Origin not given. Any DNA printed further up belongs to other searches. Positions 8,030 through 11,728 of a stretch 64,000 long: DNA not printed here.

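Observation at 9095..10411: HNH-endonuclease intein inserted exactly at the catalytic NP|C(x)E site of a class II ribonucleotide reductase, ending in Gln rather than Asn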

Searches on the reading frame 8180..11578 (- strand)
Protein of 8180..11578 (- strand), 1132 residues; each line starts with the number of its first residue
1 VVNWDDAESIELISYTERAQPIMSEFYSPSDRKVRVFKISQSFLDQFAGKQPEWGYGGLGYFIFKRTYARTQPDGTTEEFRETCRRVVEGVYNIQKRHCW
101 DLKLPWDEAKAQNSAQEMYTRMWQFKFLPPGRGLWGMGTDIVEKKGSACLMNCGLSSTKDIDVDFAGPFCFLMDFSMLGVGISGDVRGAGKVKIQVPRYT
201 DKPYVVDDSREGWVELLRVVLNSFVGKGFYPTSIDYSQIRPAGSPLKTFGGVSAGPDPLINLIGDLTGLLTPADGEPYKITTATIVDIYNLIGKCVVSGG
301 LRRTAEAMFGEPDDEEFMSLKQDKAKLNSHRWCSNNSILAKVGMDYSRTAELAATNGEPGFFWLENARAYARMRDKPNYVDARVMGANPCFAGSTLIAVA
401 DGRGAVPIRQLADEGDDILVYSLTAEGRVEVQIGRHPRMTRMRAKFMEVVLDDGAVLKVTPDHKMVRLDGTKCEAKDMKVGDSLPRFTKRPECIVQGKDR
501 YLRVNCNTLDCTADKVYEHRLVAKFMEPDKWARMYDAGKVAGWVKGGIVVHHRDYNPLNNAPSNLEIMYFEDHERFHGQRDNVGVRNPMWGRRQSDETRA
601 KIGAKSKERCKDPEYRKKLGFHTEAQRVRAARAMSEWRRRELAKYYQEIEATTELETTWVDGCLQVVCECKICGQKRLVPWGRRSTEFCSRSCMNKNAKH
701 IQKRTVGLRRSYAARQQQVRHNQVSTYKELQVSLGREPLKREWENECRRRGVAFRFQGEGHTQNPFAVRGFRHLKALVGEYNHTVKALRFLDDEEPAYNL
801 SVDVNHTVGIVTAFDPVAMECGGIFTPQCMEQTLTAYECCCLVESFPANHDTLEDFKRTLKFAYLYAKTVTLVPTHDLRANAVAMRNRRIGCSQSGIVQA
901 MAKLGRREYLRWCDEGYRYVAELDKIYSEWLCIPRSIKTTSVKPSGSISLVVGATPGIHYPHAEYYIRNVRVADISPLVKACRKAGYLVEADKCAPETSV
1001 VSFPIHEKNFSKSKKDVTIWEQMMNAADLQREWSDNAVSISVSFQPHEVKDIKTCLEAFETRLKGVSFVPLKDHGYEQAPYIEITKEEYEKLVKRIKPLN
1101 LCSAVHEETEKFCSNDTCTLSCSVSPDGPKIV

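Call 3: search_protein_families(library=pfam, proteins=[window:8180-11578:-], max_evalue=0.1)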
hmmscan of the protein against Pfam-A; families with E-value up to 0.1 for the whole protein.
window:8180-11578:- (1132 aa): 7 families
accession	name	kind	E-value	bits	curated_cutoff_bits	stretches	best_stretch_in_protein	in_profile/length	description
PF17975.6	RNR_Alpha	-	5.4e-31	107.5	26.4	1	40-139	2-101/101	Ribonucleotide reductase alpha domain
PF21995.1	RNR-II_ins_dom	-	6.8e-09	36.4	27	1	203-268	36-105/107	B12-dependent ribonucleotide reductase, insertion domain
PF14890.11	Intein_splicing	-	1.2e-06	28.9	35.8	1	398-806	2-144/155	Intein splicing domain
PF00317.26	Ribonuc_red_lgN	-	2.2e-05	24.9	28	1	59-140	6-75/77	Ribonucleotide reductase, all-alpha domain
PF02867.20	Ribonuc_red_lgC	-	0.00021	20.5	23.9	0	939-1066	383-520/523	Ribonucleotide reductase, barrel domain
PF13392.12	HNH_3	-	0.00022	21.3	24.8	1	542-568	13-39/46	HNH endonuclease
PF01079.26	Hint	-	0.0082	16.2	29.7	1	388-475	11-96/213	Hint module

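Call 4: search_protein_families(library=ncbifam, proteins=[window:8180-11578:-], max_evalue=0.1)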
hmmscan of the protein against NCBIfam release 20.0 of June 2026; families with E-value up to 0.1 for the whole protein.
window:8180-11578:- (1132 aa): 10 families
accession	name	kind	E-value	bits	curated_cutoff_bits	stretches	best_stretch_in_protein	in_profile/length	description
TIGR02505.1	RTPR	equivalog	1.9e-88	297.4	340.05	3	829-1120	377-723/724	ribonucleoside-triphosphate reductase, adenosylcobalamin-dependent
NF052663.1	RtcB_rel_intein2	exception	2.8e-18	66.1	1050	1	388-808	76-300/626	intein-containing RctB family protein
NF006417.0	PRK08665.1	equivalog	5.3e-11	41.5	961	1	934-1067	417-561/759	vitamin B12-dependent ribonucleotide reductase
TIGR02504.1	NrdJ_Z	equivalog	2.4e-10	39.6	399.95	1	934-1066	446-593/606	adenosylcobalamin-dependent ribonucleoside-diphosphate reductase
TIGR01445.1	intein_Nterm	domain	8.7e-08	33.1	24.5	1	390-465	1-81/83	intein N-terminal splicing region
NF011302.0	PRK14714.1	equivalog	1.1e-05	23.2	1791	1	414-518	977-1082/1350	DNA-directed DNA polymerase II large subunit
NF007079.0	PRK09532.1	equivalog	6e-05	21.4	1525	1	381-471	766-854/876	DNA polymerase III subunit alpha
NF005852.0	PRK07773.1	equivalog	0.0045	15.3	780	1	371-484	382-490/886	replicative DNA helicase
NF005010.0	PRK06406.1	subfamily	0.015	13.5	1125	1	935-1115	571-759/771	vitamin B12-dependent ribonucleotide reductase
NF038136.1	rSAM_Rv_intein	exception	0.019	13.8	700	1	390-710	76-299/574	intein-containing Rv2578c family radical SAM protein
